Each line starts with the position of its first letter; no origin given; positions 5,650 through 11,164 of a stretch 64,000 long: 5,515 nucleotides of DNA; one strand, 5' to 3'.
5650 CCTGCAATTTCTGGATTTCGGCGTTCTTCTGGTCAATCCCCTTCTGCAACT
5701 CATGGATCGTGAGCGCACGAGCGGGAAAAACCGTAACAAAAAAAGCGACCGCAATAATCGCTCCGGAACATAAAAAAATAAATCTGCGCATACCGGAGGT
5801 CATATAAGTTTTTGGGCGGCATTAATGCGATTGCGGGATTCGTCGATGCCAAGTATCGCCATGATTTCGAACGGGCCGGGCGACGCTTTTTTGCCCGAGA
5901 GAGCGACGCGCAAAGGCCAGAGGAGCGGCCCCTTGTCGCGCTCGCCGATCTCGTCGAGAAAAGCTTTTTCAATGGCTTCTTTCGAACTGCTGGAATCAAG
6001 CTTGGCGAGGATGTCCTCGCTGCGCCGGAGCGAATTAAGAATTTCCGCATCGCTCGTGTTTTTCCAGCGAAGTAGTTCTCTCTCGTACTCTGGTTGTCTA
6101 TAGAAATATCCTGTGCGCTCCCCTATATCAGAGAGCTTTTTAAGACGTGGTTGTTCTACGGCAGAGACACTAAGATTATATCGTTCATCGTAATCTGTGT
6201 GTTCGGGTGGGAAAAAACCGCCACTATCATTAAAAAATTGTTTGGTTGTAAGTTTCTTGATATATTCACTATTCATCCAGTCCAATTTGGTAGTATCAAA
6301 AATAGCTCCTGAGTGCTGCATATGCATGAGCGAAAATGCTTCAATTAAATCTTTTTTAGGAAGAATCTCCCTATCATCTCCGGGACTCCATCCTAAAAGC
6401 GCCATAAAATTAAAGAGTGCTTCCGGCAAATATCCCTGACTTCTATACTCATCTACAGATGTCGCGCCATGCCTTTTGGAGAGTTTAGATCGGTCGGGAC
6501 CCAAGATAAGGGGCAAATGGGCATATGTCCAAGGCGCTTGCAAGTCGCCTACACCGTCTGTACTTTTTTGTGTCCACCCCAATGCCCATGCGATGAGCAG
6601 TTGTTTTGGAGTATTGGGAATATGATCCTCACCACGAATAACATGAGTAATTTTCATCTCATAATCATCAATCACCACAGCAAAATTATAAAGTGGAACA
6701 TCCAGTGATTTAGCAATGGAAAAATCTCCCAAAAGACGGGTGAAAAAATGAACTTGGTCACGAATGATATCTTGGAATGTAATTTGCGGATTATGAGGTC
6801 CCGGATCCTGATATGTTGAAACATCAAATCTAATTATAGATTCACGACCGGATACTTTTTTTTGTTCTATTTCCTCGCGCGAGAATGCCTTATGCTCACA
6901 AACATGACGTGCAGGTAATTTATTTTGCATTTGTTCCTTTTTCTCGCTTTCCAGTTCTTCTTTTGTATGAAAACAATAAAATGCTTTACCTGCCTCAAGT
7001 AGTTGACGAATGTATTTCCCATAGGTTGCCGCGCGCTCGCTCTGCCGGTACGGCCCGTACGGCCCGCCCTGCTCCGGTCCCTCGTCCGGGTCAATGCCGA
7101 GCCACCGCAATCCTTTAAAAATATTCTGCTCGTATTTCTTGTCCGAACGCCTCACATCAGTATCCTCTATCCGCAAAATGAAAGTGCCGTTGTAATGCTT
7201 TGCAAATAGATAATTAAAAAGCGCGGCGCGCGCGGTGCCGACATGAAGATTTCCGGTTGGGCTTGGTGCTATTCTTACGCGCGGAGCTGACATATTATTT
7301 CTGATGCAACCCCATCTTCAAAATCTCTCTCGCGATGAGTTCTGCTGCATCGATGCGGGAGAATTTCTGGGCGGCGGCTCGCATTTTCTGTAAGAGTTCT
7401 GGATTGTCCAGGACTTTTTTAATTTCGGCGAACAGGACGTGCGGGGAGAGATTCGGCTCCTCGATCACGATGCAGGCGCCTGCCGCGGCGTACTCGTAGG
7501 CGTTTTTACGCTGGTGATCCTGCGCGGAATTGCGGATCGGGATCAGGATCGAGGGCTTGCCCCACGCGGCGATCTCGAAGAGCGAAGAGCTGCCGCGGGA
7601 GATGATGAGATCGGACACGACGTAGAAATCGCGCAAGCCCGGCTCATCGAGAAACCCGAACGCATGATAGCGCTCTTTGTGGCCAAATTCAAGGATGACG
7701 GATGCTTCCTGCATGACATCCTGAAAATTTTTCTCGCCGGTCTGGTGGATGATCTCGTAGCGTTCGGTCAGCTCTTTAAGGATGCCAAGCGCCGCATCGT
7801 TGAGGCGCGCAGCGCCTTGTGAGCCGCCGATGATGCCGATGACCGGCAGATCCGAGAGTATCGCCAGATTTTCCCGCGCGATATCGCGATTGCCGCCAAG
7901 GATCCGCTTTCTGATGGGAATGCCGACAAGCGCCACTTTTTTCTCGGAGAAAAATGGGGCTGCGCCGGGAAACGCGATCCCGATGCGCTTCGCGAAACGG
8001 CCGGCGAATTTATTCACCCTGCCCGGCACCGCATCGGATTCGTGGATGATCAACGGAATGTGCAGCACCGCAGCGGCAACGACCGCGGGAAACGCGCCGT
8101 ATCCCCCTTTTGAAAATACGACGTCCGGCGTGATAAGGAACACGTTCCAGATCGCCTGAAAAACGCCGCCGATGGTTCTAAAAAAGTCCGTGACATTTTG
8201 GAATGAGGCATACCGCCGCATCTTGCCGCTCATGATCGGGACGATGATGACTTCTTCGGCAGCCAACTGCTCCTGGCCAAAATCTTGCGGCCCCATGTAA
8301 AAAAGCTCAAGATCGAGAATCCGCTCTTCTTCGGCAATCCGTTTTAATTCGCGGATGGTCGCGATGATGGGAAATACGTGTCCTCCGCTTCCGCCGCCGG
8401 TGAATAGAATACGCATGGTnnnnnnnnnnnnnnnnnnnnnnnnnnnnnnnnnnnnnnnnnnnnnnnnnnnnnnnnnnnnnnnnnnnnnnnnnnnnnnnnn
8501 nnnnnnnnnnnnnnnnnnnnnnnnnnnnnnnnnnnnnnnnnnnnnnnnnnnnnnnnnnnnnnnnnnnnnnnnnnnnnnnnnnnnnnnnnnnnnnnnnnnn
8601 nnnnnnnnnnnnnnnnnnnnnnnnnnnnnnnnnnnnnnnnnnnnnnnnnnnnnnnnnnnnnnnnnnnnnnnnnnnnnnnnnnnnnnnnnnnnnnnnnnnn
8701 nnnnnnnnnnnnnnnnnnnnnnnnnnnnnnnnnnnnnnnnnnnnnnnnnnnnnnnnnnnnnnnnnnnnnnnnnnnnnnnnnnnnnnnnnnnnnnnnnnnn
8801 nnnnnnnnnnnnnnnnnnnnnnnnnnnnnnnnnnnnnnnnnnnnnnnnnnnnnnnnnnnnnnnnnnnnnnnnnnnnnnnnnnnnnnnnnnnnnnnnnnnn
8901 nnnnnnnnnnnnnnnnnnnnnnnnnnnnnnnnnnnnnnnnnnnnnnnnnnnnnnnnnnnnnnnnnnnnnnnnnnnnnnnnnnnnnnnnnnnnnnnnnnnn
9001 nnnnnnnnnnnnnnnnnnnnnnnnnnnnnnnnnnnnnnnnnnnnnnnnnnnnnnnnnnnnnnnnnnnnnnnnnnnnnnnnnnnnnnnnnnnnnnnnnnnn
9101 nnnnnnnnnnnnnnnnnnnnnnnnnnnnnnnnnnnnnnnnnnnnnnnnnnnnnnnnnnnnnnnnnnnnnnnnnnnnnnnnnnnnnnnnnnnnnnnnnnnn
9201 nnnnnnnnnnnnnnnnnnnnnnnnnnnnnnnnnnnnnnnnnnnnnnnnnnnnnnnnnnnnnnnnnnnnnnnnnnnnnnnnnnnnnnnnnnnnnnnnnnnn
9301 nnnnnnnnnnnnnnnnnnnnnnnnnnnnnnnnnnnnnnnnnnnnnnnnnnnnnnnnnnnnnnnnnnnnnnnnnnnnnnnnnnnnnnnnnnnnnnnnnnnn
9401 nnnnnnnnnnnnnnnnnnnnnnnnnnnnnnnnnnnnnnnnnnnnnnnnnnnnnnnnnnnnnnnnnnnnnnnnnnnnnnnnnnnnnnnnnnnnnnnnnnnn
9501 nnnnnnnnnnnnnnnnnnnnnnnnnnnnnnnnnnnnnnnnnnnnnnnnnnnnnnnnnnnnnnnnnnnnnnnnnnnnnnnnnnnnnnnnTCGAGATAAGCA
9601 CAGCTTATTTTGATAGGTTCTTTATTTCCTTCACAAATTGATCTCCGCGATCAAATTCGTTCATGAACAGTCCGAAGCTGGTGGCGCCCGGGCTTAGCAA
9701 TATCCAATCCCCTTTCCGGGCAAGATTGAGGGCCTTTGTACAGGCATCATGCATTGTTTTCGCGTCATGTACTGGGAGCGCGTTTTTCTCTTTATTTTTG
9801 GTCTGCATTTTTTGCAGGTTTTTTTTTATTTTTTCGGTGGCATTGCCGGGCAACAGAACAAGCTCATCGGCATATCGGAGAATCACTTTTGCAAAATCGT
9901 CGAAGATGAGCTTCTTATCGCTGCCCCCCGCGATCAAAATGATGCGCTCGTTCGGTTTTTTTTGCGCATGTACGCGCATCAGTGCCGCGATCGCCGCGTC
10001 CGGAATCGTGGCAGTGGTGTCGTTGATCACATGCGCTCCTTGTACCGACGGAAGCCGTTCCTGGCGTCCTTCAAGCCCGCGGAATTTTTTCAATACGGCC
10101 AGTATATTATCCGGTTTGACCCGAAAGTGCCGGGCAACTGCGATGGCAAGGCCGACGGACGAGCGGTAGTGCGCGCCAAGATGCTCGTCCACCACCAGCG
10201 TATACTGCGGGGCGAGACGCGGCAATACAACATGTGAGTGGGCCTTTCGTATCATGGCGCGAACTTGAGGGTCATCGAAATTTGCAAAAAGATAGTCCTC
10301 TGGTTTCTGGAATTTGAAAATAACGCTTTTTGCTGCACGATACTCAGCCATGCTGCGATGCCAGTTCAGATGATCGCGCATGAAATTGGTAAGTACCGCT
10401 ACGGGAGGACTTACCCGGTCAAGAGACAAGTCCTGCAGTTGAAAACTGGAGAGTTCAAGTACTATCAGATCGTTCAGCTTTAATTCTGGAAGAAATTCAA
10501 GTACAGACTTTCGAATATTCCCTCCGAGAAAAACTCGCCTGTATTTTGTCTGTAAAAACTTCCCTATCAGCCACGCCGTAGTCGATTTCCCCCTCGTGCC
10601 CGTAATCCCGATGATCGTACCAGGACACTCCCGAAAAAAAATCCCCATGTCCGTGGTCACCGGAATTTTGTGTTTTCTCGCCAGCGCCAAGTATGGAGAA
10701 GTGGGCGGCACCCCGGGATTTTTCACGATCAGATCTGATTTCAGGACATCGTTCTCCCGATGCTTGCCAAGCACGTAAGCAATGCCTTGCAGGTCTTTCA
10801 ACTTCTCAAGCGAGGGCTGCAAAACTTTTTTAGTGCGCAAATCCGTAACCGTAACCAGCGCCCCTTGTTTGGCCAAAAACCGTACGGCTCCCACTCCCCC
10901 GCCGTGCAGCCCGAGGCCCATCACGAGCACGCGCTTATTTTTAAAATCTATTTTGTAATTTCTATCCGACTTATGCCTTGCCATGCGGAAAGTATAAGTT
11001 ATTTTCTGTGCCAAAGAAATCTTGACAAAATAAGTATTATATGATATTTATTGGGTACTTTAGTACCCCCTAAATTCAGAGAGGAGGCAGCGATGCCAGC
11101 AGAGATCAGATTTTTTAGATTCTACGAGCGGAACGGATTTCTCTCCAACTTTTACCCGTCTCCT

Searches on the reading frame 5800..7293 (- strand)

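Call 56: search_protein_families(library=pfam, proteins=[window:5800-7293:-], max_evalue=0.00001)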
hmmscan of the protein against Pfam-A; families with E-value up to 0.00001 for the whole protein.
window:5800-7293:- (497 aa): 2 families
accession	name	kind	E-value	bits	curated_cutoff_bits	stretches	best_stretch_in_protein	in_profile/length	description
PF00749.27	tRNA-synt_1c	-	2.9e-93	312.7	23.4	1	5-339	3-314/314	tRNA synthetases class I (E and Q), catalytic domain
PF19269.4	Anticodon_2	-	2.7e-23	83.4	23.6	1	368-493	11-140/141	Anticodon binding domain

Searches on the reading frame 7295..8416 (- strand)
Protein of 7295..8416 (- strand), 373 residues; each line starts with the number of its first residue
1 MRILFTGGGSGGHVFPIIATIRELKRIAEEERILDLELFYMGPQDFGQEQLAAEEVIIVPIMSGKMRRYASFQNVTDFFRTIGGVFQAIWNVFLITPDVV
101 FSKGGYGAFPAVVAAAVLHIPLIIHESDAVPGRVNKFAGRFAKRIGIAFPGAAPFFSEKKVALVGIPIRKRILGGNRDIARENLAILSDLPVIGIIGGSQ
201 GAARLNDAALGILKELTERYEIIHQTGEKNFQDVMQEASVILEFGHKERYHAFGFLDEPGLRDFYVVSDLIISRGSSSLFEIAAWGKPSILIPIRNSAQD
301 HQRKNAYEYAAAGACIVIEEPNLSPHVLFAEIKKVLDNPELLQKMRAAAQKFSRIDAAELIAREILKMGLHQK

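Call 56: search_protein_families(library=pfam, proteins=[window:7295-8416:-], max_evalue=0.00001)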
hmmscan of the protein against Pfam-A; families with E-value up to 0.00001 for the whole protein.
window:7295-8416:- (373 aa): 2 families
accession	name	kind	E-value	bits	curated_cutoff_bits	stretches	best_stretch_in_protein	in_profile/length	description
PF04101.22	Glyco_tran_28_C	-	5.2e-33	114.9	22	1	193-359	2-164/166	Glycosyltransferase family 28 C-terminal domain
PF03033.26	Glyco_transf_28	-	5.3e-29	101.5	26.2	1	3-146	1-138/139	Glycosyltransferase family 28 N-terminal domain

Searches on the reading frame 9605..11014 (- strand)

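Call 56: search_protein_families(library=pfam, proteins=[window:9605-11014:-], max_evalue=0.00001)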
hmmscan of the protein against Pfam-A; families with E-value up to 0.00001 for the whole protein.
window:9605-11014:- (469 aa): 3 families
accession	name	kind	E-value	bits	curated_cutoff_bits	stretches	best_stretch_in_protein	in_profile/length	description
PF08245.18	Mur_ligase_M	-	1.3e-23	84.4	24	1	137-263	1-143/200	Mur ligase middle domain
PF21799.2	MurD-like_N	-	6.6e-15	55.6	27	1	27-120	1-87/88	Mur ligase MurD-like, N-terminal domain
PF02875.26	Mur_ligase_C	-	3.2e-14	54.3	28.4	1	316-442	1-125/127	Mur ligase, glutamate ligase domain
